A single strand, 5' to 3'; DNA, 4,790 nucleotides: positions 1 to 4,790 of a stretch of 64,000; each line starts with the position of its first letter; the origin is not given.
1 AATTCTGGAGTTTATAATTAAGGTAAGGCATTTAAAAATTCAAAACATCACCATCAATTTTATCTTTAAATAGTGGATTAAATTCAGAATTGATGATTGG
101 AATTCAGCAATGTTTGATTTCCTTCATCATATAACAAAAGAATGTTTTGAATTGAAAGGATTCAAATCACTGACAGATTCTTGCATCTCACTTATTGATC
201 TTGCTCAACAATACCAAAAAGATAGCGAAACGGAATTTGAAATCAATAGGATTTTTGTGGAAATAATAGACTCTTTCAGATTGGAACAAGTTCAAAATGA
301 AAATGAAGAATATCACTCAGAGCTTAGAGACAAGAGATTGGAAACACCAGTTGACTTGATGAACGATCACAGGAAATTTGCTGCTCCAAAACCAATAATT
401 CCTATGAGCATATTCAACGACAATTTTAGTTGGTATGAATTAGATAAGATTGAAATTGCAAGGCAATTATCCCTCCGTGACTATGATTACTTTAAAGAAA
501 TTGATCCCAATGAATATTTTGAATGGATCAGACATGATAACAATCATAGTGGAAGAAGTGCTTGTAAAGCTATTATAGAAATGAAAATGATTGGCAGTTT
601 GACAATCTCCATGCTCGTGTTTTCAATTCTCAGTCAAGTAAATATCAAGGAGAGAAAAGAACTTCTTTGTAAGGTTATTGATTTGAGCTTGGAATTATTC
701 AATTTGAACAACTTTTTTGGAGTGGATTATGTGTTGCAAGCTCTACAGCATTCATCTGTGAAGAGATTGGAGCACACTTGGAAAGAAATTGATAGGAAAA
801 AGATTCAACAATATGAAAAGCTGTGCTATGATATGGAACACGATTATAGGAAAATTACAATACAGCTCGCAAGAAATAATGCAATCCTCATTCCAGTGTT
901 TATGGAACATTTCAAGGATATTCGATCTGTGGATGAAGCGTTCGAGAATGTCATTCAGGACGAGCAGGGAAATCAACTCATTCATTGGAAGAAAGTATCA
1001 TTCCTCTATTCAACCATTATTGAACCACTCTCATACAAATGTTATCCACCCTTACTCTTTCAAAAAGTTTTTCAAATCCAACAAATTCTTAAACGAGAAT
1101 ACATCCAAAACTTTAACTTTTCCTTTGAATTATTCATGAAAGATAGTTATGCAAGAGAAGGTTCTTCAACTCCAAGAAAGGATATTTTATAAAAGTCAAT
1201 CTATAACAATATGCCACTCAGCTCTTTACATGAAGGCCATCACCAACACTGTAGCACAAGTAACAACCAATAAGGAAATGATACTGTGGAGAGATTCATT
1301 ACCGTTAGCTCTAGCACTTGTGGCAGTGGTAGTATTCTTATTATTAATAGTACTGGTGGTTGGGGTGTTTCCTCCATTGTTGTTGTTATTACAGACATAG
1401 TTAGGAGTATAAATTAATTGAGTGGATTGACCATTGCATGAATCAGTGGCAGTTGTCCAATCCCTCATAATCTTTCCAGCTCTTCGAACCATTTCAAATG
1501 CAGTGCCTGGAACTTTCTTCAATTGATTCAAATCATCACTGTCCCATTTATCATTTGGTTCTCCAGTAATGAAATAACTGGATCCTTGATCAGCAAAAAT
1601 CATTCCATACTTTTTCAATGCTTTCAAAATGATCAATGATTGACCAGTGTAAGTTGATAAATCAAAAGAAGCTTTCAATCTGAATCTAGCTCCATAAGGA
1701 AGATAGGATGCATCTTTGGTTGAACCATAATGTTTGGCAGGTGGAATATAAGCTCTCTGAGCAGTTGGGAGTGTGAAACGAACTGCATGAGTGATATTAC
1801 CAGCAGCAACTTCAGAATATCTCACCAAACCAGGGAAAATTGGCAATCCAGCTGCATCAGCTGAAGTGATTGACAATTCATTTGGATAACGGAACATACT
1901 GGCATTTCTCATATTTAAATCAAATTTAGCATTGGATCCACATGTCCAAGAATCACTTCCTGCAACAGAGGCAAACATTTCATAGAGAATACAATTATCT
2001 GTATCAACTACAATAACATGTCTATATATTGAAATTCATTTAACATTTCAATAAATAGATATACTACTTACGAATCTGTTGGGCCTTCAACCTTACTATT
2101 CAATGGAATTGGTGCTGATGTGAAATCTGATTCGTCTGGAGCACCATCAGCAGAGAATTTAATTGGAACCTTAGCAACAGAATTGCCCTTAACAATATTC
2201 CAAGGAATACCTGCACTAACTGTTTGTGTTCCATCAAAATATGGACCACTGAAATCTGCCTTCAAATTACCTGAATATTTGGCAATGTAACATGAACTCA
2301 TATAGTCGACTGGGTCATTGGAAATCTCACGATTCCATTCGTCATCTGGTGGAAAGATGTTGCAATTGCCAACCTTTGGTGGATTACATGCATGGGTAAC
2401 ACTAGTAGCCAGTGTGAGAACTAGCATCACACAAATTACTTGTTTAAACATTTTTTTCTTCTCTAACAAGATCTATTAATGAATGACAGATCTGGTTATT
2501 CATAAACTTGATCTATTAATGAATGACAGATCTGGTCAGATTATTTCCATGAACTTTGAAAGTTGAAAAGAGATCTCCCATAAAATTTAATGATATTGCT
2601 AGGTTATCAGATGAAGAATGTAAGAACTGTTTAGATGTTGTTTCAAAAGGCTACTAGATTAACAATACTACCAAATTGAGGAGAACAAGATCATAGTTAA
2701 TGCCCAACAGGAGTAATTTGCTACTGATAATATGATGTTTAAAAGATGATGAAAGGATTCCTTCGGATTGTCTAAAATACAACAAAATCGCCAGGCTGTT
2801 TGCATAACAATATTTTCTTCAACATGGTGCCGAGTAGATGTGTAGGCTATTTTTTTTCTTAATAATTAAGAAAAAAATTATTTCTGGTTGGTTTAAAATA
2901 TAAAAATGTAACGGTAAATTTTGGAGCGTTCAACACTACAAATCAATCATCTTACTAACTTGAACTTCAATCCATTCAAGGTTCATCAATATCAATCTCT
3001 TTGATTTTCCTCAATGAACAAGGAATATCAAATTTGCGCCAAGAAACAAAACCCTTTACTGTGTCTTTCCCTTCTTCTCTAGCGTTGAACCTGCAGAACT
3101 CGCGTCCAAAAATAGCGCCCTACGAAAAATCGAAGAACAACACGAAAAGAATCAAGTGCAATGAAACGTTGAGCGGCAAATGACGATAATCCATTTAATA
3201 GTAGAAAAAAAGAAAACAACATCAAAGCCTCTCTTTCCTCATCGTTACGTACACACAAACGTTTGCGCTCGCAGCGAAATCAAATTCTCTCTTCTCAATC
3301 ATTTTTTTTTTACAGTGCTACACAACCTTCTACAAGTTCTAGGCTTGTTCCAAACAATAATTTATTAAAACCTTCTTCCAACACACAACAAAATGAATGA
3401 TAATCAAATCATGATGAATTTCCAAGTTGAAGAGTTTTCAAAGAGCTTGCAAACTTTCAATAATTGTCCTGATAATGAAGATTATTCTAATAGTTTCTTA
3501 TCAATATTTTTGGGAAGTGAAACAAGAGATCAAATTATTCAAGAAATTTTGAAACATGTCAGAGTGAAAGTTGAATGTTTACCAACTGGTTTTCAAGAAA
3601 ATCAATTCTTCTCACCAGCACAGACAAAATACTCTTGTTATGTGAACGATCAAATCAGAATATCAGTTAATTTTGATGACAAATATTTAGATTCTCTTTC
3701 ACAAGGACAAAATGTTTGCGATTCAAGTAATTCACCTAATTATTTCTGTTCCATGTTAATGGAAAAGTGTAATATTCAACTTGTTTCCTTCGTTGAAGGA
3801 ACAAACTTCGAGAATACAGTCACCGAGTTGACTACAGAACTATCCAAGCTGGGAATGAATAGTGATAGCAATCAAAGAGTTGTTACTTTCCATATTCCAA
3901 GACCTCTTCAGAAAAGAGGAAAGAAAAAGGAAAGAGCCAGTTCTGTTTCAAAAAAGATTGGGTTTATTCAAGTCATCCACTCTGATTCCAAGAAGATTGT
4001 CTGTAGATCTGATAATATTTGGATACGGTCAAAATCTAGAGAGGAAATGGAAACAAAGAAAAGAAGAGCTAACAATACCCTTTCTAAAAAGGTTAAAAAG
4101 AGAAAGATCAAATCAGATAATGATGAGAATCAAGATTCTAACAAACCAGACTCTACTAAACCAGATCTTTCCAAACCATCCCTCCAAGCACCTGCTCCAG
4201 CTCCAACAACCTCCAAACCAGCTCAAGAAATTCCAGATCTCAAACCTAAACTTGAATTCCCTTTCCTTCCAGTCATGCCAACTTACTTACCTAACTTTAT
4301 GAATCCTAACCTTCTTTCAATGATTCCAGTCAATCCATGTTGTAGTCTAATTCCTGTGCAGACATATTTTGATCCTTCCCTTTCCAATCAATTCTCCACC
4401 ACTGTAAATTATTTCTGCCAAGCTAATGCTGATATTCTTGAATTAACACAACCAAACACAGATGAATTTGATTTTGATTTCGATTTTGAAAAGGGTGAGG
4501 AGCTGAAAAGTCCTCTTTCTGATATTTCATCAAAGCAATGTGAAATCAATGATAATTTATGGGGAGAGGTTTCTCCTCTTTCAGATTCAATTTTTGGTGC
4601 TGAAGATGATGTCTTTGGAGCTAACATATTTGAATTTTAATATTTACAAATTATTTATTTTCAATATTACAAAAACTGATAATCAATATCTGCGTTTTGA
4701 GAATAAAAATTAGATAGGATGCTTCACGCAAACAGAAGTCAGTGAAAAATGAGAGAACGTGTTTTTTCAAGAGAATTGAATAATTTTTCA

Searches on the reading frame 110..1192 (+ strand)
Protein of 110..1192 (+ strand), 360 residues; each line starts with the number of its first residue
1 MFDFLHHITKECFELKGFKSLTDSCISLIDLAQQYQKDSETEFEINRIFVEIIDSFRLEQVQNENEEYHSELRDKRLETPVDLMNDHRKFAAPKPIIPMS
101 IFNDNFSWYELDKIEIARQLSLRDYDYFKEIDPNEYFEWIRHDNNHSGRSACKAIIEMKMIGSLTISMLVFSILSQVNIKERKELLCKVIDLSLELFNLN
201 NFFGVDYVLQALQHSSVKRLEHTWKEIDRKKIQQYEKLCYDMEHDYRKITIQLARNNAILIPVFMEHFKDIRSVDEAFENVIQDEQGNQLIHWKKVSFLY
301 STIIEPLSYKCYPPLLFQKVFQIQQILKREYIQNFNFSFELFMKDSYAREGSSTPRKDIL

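Call 19: search_protein_families(library=pfam, proteins=[window:110-1192:+], max_evalue=0.001)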
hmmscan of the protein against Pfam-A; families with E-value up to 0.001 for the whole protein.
window:110-1192:+ (360 aa): 1 family
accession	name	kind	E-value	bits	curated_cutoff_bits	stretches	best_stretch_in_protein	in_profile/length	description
PF00617.24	RasGEF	-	9.5e-29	101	23.1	1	115-296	1-180/181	RasGEF domain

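Call 80: find_encoding_contigs(protein=window:110-1192:+, flank=10000, max_places=2)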
Protein window:110-1192:+ (360 aa): no gene with exactly this product is on record in the collection.

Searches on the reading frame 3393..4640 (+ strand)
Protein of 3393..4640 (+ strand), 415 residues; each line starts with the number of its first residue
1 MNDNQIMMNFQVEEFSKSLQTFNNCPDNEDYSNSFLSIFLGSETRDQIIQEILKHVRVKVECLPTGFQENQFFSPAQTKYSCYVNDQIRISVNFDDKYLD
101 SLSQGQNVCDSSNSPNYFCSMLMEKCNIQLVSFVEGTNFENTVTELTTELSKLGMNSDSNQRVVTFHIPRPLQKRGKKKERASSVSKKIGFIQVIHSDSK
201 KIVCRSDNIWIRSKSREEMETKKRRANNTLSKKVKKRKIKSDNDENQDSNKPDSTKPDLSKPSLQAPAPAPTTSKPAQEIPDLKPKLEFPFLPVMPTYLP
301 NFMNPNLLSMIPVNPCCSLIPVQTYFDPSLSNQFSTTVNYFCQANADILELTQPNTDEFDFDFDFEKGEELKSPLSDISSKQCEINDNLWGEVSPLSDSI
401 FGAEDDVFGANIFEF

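Call 19: search_protein_families(library=pfam, proteins=[window:3393-4640:+], max_evalue=0.001)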
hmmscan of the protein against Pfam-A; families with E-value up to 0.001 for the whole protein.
window:3393-4640:+ (415 aa): 0 families

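Call 36: find_encoding_contigs(protein=window:3393-4640:+, flank=2000, max_places=3)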
Protein window:3393-4640:+ (415 aa): no gene with exactly this product is on record in the collection.
